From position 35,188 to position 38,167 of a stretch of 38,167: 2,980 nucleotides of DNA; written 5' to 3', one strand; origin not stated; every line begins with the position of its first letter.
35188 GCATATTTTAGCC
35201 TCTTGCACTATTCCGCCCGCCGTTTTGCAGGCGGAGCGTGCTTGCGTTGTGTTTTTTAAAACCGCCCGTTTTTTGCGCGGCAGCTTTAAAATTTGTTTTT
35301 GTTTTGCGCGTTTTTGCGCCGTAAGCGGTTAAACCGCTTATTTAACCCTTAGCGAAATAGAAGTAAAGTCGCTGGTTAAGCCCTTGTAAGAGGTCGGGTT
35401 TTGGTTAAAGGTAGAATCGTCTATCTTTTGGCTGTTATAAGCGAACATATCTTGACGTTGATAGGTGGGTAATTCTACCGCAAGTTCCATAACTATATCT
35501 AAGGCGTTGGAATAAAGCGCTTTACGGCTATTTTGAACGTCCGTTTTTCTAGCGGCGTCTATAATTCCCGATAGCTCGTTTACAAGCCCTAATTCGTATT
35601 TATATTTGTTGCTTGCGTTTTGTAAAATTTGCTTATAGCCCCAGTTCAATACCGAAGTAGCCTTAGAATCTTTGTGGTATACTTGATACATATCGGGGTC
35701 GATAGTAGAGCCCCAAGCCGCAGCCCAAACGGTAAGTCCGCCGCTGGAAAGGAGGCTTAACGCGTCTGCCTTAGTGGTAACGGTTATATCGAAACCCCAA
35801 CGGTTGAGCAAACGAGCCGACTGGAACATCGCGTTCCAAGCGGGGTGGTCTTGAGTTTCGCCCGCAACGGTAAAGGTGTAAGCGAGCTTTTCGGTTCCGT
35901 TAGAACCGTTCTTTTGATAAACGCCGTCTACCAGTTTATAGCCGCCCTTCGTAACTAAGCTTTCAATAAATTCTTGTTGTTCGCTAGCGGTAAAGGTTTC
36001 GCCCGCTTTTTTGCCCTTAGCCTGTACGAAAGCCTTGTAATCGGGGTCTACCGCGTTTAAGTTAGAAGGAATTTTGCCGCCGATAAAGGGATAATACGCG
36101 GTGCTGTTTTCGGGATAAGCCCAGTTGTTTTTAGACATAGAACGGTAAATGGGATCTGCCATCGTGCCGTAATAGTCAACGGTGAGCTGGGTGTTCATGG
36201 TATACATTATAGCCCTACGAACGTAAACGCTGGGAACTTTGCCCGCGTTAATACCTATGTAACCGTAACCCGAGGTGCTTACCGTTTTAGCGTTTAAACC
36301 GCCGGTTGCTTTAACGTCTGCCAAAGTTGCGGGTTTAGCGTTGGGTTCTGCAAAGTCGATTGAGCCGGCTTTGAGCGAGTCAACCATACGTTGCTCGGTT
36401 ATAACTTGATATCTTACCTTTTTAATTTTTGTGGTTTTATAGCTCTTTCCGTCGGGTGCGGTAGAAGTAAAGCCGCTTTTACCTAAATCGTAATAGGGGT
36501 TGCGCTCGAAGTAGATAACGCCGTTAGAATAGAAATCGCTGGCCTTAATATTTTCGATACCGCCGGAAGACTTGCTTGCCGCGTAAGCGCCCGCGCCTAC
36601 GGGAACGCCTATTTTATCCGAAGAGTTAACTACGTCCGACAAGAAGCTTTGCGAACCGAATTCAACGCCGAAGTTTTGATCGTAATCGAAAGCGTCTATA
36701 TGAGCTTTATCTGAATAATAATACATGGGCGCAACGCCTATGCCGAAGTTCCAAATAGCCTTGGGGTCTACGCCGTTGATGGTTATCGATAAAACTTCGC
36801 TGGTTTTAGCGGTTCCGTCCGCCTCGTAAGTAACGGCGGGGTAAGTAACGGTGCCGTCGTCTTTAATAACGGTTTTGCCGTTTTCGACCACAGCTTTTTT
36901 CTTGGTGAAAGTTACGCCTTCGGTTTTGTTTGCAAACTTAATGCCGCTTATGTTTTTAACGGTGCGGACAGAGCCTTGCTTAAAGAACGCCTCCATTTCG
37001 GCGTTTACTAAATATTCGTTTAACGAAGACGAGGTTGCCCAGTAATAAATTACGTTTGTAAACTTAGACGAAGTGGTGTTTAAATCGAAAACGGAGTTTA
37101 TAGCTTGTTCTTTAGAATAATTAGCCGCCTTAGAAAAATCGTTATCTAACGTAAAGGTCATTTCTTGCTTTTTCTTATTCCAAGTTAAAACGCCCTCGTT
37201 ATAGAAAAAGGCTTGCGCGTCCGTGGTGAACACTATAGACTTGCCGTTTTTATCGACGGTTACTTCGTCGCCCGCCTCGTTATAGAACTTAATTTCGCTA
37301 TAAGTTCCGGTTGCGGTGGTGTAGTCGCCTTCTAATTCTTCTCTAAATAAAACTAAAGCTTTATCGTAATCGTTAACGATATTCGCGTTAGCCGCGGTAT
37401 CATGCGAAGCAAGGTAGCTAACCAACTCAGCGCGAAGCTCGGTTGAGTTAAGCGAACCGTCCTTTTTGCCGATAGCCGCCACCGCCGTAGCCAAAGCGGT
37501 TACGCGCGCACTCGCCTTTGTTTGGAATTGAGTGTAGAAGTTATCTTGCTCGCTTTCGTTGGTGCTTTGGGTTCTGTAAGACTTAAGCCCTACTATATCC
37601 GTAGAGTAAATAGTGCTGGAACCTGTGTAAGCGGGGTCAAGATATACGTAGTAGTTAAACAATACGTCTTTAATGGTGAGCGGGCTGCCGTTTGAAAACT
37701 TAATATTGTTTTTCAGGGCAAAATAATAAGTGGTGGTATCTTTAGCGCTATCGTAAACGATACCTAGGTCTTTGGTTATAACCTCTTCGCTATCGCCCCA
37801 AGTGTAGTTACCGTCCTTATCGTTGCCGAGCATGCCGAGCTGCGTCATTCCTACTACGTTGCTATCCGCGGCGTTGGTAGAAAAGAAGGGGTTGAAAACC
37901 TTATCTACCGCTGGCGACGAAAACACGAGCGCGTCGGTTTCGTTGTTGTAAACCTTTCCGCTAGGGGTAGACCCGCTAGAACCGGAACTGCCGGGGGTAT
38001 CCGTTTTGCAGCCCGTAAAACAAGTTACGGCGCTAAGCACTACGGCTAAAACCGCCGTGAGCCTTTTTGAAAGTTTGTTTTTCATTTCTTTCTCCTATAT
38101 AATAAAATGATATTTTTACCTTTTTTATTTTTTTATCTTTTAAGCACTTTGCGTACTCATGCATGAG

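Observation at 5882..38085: One co-directional 32-kb module joins an Opp-type importer, a giant cell-envelope subtilase and five lipoproteins: a candidate surface protein capture, proteolysis and peptide uptake system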

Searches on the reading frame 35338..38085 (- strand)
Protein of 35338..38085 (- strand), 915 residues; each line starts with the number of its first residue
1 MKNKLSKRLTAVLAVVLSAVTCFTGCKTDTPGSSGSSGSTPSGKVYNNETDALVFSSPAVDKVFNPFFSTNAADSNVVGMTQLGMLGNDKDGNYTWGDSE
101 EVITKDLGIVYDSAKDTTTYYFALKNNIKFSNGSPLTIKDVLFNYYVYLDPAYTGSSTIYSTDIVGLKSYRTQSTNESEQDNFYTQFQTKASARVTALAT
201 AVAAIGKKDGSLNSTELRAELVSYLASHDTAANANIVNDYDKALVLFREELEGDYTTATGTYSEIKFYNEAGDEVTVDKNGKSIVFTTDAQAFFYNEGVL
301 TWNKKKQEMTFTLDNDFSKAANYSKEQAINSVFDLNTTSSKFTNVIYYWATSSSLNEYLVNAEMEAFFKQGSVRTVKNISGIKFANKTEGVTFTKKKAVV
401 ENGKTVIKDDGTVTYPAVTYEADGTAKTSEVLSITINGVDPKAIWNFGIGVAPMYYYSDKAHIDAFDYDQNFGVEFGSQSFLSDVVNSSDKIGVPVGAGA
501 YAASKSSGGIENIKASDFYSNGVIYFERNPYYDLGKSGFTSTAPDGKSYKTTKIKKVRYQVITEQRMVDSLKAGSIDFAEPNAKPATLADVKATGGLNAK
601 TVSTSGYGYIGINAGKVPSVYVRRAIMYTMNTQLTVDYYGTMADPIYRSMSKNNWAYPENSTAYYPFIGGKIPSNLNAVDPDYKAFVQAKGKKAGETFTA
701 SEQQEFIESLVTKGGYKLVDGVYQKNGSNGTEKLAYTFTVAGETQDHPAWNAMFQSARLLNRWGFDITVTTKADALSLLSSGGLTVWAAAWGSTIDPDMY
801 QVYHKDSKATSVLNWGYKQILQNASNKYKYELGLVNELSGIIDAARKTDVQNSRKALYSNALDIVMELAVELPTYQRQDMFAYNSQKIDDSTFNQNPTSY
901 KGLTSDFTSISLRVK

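Call 4: search_protein_families(library=pfam, proteins=[window:35338-38085:-], max_evalue=0.01)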
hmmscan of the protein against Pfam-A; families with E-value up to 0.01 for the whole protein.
window:35338-38085:- (915 aa): 1 family
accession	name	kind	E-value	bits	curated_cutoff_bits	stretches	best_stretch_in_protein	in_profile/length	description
PF00496.27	SBP_bac_5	-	5.2e-25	88.8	32.4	2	495-805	115-360/368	Bacterial extracellular solute-binding proteins, family 5 Middle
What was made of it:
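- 35338..38085 (-): 915-aa family-5 substrate-binding lipoprotein. It is about 350 aa longer than usual OppA proteins, with an internal insertion. Pfam SBP_bac_5 E 5e-25 in two stretches (call 4).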

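Call 27: find_homologous_proteins(query=window:35338-38085:-, max_evalue=1e-10)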
Query window:35338-38085:- (915 aa): 3241 proteins with E <= 1e-10 among 8000 candidates; the best 120 are listed.
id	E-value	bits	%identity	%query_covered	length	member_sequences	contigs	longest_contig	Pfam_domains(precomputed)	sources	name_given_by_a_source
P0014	0.0e+0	1958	96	100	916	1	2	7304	PF00496.28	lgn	-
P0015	0.0e+0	1952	96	100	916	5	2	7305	PF00496.28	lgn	-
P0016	0.0e+0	1719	85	100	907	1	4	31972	PF00496.28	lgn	-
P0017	0.0e+0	1625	80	100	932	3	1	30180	PF00496.28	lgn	-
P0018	0.0e+0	1553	77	100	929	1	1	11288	PF00496.28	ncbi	-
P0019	0.0e+0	1550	76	100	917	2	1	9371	PF00496.28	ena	-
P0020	0.0e+0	1548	77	100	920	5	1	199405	PF00496.28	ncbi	-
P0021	0.0e+0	1547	76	100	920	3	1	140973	PF00496.28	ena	-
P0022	0.0e+0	1535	76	100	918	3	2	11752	PF00496.28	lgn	-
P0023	0.0e+0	1521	76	100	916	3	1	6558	PF00496.28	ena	-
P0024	0.0e+0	1212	64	95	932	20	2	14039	PF00496.28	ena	-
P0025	0.0e+0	1044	57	99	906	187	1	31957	PF00496.28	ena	-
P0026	0.0e+0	1032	55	100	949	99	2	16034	PF00496.28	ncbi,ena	-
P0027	0.0e+0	1024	58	96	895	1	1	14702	PF00496.28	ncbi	-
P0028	0.0e+0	1023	56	100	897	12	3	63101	PF00496.28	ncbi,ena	-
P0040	2.7e-292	990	55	100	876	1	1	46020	PF00496.28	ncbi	-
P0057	2.6e-287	974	54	100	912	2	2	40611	PF00496.28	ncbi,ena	-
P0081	1.7e-284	965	55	100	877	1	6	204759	PF00496.28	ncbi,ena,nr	ncbi:MAG: hypothetical protein IJX91_04710 [Clostridia bacterium]|nr:hypothetical protein [Clostridi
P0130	1.2e-279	949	52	99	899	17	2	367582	PF00496.28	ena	-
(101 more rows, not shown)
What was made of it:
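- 35338..38085 (-): More than 3000 homologues; the best 120 are 860-950 aa at 52-96% identity (call 27).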

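Call 29: find_encoding_contigs(protein=P0020, flank=10000, max_places=1)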
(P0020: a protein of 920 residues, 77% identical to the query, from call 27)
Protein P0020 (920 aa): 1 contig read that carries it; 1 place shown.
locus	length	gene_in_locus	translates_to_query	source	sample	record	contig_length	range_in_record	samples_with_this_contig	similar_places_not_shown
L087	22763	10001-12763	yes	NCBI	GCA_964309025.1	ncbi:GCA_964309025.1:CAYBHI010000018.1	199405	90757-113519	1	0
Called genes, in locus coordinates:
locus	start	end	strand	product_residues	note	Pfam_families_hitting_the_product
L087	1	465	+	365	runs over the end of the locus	PF01926:MMR_HSR1, PF02421:FeoB_N, PF06071:YchF-GTPase_C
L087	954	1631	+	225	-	PF00072:Response_reg, PF00486:Trans_reg_C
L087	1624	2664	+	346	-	PF00512:HisKA, PF02518:HATPase_c, PF13581:HATPase_c_2 (weak)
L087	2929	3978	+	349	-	PF00044:Gp_dh_N, PF02800:Gp_dh_C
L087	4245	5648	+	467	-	PF00535:Glycos_transf_2, PF13641:Glyco_tranf_2_3, PF13632:Glyco_trans_2_3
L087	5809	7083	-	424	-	PF07690:MFS_1, PF00083:Sugar_tr (weak)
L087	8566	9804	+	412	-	-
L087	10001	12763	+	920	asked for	PF00496:SBP_bac_5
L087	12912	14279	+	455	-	PF00528:BPD_transp_1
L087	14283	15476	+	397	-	PF12911:OppC_N, PF00528:BPD_transp_1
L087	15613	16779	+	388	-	PF00005:ABC_tran, PF13304:AAA_21 (weak), PF08352:oligo_HPY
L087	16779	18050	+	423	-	PF00005:ABC_tran, PF13304:AAA_21 (faint), PF08352:oligo_HPY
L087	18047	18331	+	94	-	-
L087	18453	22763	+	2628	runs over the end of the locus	PF00082:Peptidase_S8, PF02225:PA, PF06280:fn3_5, PF02368:Big_2 (weak), PF13306:LRR_5, PF13855:LRR_8 (faint), PF13306:LRR_5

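Call 30: find_encoding_contigs(protein=P0081, flank=10000, max_places=1)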
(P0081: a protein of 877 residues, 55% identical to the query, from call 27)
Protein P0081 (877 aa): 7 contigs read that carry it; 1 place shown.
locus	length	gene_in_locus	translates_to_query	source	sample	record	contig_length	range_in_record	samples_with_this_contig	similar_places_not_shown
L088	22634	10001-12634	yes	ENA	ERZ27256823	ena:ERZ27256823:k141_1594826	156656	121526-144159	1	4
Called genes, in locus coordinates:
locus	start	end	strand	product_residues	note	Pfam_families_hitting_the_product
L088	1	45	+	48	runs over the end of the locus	-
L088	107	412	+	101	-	-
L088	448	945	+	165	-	-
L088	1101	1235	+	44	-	-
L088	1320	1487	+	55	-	-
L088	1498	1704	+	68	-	-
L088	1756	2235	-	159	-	PF07553:Lipoprotein_Ltp (faint)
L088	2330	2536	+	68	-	PF13560:HTH_31 (weak), PF12844:HTH_19, PF13443:HTH_26 (weak), PF01381:HTH_3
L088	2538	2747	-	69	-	-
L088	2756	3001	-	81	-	PF01381:HTH_3 (weak), PF13443:HTH_26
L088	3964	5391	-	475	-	-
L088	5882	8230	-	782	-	PF04389:Peptidase_M28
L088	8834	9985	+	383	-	PF09479:Flg_new (weak)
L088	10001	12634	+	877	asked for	PF00496:SBP_bac_5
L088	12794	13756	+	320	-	PF00528:BPD_transp_1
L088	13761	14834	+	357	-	PF12911:OppC_N, PF00528:BPD_transp_1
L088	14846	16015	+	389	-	PF00005:ABC_tran, PF13304:AAA_21 (weak), PF08352:oligo_HPY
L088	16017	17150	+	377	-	PF00005:ABC_tran, PF13304:AAA_21 (faint), PF08352:oligo_HPY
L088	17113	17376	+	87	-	-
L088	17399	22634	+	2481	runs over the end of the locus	PF00082:Peptidase_S8, PF02368:Big_2 (faint), PF26918:Ig_Eae (faint), PF02225:PA, PF06280:fn3_5, PF21461:HL_N-beta (faint), PF13306:LRR_5, PF13306:LRR_5, +4 more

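Call 31: find_encoding_contigs(protein=P0130, flank=10000, max_places=1)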
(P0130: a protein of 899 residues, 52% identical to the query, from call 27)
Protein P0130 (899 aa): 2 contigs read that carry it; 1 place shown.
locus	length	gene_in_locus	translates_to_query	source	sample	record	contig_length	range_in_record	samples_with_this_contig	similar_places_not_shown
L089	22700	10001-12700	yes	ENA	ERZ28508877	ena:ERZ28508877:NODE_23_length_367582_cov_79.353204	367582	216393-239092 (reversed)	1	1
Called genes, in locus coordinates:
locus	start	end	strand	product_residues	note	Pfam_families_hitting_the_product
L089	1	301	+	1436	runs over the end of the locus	PF07523:Big_3 (faint)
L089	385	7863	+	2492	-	PF00082:Peptidase_S8, PF26918:Ig_Eae (faint), PF02225:PA, PF06280:fn3_5, PF02368:Big_2 (weak), PF13306:LRR_5, PF13855:LRR_8 (faint), PF13306:LRR_5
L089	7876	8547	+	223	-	-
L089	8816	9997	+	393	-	-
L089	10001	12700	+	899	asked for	PF00496:SBP_bac_5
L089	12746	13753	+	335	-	PF00528:BPD_transp_1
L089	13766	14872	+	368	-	PF12911:OppC_N, PF00528:BPD_transp_1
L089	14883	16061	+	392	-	PF00005:ABC_tran, PF13304:AAA_21 (weak), PF08352:oligo_HPY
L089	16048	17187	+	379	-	PF00005:ABC_tran, PF13304:AAA_21 (faint), PF08352:oligo_HPY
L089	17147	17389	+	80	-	-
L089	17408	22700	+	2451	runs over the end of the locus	PF00082:Peptidase_S8, PF02225:PA, PF21461:HL_N-beta (faint), PF02368:Big_2 (weak), PF13306:LRR_5, PF12799:LRR_4 (faint), PF13306:LRR_5, PF13306:LRR_5, +1 more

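Call 56: search_protein_families(library=ncbifam, proteins=[window:35338-38085:-], max_evalue=0.01)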
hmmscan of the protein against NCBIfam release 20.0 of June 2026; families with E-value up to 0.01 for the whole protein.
window:35338-38085:- (915 aa): 2 families
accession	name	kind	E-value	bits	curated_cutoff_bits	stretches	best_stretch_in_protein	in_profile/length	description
NF045467.1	Opp4A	equivalog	5.1e-19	67.9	650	2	59-176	44-151/556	oligopeptide ABC transporter substrate-binding protein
TIGR04028.1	SBP_KPN_01854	hypoth_equivalog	0.00031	19.4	468.5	1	113-148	55-90/509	TIGR04028 family ABC transporter substrate-binding protein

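Call 67: search_solved_structures(query=window:35338-38085:-, max_evalue=0.001, show_alignments=1)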
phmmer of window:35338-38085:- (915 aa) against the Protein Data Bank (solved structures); distinct sequences matched with E-value up to 0.001: 7.
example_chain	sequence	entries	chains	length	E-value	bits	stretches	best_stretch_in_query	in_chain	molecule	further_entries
9p48_A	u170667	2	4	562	3.3e-06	29.1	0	114-157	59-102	Peptide ABC transporter, peptide-binding protein OppA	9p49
4ofl_A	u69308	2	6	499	0.00033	22.4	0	111-146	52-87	Extracytoplasmic Nickel-Binding Protein YpYntA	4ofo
8are_A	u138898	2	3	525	0.00036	22.3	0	65-175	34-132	Oligopeptide-binding protein OppA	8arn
3ry3_A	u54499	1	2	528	0.00039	22.2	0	111-146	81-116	Putative solute-binding protein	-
5yyb_A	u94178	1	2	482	0.00054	21.7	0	113-154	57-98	Putative ABC transporter periplasmic binding protein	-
5z99_A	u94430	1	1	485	0.00055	21.7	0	113-154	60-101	Putative ABC transporter periplasmic binding protein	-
5za4_A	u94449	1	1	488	0.00056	21.7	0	113-154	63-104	Putative ABC transporter periplasmic binding protein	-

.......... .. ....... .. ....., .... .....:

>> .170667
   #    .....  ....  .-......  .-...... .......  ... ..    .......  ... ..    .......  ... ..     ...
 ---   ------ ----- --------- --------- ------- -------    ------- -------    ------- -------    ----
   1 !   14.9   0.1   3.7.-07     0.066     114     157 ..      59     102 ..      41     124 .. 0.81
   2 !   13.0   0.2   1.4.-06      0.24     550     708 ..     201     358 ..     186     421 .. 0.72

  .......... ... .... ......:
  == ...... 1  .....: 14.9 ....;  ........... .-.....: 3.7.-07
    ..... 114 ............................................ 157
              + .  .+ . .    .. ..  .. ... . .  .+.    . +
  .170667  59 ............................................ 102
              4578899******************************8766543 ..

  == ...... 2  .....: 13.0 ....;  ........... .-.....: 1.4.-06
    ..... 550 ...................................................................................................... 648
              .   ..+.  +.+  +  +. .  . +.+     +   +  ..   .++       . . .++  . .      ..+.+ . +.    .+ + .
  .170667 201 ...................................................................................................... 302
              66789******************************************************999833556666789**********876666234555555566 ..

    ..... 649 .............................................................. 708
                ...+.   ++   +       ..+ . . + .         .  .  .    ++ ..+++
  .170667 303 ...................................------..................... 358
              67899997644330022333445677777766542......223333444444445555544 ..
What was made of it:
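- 35338..38085 (-): Best PDB match is an OppA at only E 3e-6 (call 67).
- On Opp/Dpp-type (PepT family) ABC importer: It is atypically long (915 aa) and divergent (call 67). There is only weak similarity to OppA structures (E 3e-6, call 67).
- The SBP is so divergent that its ligand cannot be read from sequence (best PDB OppA E 3e-6, call 67).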

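Call 83: find_encoding_contigs(protein=P0040, flank=10000, max_places=1)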
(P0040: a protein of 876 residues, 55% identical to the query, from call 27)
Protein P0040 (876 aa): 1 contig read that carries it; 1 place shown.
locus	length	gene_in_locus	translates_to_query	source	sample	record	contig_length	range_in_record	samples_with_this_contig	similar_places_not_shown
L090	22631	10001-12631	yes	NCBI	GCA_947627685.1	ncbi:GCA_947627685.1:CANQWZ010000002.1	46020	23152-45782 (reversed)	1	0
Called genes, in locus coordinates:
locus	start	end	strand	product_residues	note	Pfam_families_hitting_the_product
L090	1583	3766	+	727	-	-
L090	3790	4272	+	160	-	-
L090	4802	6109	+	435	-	PF04326:SLFN_AlbA_2, PF13749:HATPase_c_4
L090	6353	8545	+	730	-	-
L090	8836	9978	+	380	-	PF09479:Flg_new (weak)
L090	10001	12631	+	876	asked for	PF00496:SBP_bac_5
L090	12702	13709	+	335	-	PF19300:BPD_transp_1_N (faint), PF00528:BPD_transp_1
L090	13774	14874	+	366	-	PF12911:OppC_N, PF00528:BPD_transp_1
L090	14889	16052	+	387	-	PF00005:ABC_tran, PF13304:AAA_21 (faint), PF08352:oligo_HPY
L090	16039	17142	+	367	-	PF00005:ABC_tran, PF08352:oligo_HPY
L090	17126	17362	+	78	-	-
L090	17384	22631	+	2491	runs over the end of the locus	PF00082:Peptidase_S8, PF02225:PA, PF06280:fn3_5, PF21461:HL_N-beta (faint), PF02368:Big_2 (weak), PF26918:Ig_Eae (faint), PF13306:LRR_5, PF13306:LRR_5, +1 more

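Call 84: find_encoding_contigs(protein=P0057, flank=10000, max_places=1)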
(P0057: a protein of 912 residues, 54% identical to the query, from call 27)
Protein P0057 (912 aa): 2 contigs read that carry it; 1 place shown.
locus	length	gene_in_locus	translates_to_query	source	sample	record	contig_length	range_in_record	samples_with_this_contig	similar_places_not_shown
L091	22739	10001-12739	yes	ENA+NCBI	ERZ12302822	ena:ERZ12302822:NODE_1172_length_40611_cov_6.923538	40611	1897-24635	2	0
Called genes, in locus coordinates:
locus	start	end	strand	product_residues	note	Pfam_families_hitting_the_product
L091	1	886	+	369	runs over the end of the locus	PF13469:Sulfotransfer_3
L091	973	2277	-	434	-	PF00696:AA_kinase, PF22468:ACT_9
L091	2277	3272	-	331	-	PF01118:Semialdhyde_dh, PF02774:Semialdhyde_dhC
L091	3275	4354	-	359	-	PF03447:NAD_binding_3, PF00742:Homoserine_dh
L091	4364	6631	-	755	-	PF14821:Thr_synth_N, PF00291:PALP, PF00288:GHMP_kinases_N, PF08544:GHMP_kinases_C (weak)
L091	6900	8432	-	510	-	PF00117:GATase, PF07722:Peptidase_C26, PF02540:NAD_synthase (faint), PF03054:tRNA_Me_trans (faint), PF00958:GMP_synt_C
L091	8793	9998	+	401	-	-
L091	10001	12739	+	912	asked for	PF00496:SBP_bac_5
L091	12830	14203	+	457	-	PF00528:BPD_transp_1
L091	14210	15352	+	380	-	PF12911:OppC_N, PF00528:BPD_transp_1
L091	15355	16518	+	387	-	PF00005:ABC_tran, PF13304:AAA_21 (weak), PF08352:oligo_HPY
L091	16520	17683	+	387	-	PF00005:ABC_tran, PF13304:AAA_21 (faint), PF08352:oligo_HPY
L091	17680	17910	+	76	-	-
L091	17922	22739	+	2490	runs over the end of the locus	PF00082:Peptidase_S8, PF02225:PA, PF06280:fn3_5, PF21461:HL_N-beta (faint), PF02368:Big_2, PF13306:LRR_5, PF13855:LRR_8 (faint), PF13306:LRR_5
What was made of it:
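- Checked: In relatives one more lipoprotein gene lies directly upstream of the SBP (calls 29-31, 83, 84).
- SBP, OppB, OppC, OppD, OppF, S80 and S8 are contiguous in 5 of 5 contexts, preceded by a Flg_new lipoprotein of about 390 aa (calls 29-31, 83, 84). Some carriers keep amino-acid biosynthesis genes next to the cluster (thr genes in L091, call 84).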
